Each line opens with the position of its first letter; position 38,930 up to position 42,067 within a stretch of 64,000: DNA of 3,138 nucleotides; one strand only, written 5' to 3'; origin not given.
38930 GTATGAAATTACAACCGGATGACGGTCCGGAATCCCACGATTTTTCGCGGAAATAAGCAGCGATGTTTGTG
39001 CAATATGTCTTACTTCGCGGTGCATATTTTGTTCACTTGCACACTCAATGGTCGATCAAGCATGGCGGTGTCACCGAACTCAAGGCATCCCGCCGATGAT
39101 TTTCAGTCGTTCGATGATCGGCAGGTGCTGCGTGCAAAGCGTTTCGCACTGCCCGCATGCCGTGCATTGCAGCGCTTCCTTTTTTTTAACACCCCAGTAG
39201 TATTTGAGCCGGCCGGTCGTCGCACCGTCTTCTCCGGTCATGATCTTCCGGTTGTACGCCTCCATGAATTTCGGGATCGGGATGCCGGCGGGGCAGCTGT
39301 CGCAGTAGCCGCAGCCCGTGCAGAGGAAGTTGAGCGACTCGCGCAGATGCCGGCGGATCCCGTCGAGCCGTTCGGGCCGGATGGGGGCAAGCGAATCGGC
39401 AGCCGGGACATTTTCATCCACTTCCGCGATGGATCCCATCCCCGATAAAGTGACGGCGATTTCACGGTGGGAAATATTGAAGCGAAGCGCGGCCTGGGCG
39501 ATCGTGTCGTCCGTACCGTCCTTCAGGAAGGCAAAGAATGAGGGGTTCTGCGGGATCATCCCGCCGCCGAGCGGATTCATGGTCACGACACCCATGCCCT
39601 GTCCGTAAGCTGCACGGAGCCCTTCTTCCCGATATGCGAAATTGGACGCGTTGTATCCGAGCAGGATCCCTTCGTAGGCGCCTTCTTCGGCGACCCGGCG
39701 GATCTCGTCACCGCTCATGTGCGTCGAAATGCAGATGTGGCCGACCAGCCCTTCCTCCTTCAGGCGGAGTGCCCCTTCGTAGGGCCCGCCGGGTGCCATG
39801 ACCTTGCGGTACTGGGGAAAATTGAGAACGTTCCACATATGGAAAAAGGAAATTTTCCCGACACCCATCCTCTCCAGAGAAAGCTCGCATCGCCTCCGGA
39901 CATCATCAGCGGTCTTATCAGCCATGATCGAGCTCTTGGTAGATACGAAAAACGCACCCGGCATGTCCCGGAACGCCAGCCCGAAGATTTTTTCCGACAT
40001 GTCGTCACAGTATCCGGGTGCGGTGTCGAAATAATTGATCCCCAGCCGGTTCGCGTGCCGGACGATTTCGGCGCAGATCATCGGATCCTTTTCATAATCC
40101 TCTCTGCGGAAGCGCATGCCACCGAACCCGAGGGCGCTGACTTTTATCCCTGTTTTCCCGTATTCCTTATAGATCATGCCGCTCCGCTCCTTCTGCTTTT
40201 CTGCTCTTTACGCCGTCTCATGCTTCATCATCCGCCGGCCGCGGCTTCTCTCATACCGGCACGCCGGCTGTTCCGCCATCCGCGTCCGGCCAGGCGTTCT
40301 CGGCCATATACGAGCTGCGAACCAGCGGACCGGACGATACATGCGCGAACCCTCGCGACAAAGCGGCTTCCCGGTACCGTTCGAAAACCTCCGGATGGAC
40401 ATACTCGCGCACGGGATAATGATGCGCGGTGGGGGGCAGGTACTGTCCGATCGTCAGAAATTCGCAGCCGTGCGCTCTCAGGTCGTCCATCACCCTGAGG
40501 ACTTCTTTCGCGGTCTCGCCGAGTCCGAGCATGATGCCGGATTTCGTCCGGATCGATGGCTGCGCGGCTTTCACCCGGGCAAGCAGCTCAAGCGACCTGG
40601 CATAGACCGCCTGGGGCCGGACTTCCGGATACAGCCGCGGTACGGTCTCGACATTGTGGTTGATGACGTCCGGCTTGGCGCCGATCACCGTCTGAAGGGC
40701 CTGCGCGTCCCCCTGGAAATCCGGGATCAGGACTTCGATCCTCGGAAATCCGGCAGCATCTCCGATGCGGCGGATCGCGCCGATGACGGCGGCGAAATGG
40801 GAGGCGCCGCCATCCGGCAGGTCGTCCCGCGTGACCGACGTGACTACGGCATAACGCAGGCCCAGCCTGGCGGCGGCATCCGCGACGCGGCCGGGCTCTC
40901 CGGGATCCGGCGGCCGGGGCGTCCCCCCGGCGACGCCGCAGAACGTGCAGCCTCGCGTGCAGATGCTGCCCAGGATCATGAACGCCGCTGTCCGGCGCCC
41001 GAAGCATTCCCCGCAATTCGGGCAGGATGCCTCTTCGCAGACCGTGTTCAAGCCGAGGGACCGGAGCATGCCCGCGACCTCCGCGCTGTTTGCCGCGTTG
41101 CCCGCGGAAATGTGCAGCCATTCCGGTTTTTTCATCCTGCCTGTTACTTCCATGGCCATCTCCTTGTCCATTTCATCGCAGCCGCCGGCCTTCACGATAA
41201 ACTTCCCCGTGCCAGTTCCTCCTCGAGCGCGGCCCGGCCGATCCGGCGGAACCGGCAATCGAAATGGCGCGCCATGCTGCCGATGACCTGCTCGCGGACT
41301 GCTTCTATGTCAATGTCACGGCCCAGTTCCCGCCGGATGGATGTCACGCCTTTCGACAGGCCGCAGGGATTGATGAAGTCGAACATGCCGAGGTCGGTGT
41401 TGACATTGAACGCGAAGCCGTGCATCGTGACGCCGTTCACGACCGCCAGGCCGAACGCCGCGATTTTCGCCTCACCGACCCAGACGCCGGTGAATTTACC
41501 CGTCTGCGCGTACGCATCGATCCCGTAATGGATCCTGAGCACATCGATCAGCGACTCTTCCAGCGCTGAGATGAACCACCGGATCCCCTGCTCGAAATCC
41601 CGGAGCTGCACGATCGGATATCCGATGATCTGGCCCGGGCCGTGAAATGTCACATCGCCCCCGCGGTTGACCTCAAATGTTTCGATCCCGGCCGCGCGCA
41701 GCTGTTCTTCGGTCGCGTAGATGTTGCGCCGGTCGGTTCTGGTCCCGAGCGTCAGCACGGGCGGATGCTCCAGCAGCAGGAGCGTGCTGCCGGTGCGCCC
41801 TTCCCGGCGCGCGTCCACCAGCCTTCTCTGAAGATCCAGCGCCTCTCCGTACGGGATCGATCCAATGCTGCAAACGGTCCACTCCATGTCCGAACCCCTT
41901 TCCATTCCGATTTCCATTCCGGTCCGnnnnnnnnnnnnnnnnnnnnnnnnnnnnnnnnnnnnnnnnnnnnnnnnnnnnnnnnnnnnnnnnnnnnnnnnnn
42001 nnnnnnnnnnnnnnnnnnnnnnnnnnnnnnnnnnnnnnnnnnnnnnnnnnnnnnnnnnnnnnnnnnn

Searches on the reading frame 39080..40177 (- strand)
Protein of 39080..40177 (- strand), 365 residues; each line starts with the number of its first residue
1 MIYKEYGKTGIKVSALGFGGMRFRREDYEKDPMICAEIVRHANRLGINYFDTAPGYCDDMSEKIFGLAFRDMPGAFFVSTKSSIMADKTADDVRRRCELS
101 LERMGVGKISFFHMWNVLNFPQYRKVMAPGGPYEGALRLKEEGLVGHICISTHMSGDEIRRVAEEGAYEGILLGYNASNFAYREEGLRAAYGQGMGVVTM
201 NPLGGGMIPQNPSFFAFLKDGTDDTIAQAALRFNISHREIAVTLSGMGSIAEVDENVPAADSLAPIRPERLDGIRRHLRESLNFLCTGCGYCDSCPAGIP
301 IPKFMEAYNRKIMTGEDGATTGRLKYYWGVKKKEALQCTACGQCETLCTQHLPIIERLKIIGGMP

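Call 71: search_protein_families(library=pfam, proteins=[window:39080-40177:-], max_evalue=0.00001)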
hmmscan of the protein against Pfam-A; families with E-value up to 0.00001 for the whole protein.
window:39080-40177:- (365 aa): 4 families
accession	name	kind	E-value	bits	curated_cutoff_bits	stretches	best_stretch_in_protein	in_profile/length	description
PF00248.27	Aldo_ket_red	-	6e-22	78.5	24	1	16-261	2-275/291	Aldo/keto reductase family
PF13534.11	Fer4_17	-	2.6e-06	28.3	22.2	1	286-352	2-60/61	4Fe-4S dicluster domain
PF13187.11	Fer4_9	-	3e-06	27.6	27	1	286-351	2-50/52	4Fe-4S dicluster domain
PF13183.11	Fer4_8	-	9.8e-06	26.5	27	0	286-351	5-67/68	4Fe-4S dicluster domain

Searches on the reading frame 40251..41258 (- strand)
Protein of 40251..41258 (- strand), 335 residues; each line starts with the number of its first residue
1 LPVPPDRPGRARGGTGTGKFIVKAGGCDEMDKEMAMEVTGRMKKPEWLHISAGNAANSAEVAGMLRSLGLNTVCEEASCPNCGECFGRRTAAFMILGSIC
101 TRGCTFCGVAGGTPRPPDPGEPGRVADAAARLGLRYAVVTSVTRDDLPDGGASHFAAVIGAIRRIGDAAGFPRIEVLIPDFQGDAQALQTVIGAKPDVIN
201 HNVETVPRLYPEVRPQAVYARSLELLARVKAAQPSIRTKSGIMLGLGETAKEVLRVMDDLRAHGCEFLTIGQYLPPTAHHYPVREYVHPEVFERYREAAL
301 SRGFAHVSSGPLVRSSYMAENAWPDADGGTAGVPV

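Call 74: search_protein_families(library=pfam, proteins=[window:40251-41258:-], max_evalue=0.0001)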
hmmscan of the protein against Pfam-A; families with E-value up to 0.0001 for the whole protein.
window:40251-41258:- (335 aa): 2 families
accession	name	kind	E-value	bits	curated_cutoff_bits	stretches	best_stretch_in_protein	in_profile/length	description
PF04055.27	Radical_SAM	-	1.2e-19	71.5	29.5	1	94-260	1-166/166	Radical SAM superfamily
PF16881.10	LIAS_N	-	1.8e-05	25.5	27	1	28-79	45-96/96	N-terminal domain of lipoyl synthase of Radical_SAM family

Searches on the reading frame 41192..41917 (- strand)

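Call 74: search_protein_families(library=pfam, proteins=[window:41192-41917:-], max_evalue=0.0001)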
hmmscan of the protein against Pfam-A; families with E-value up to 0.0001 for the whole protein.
window:41192-41917:- (241 aa): 1 family
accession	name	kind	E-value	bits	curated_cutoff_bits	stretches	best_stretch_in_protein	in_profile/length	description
PF21948.1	LplA-B_cat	-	4.1e-47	161.2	27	1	23-214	2-198/200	Lipoyl protein ligase A/B catalytic domain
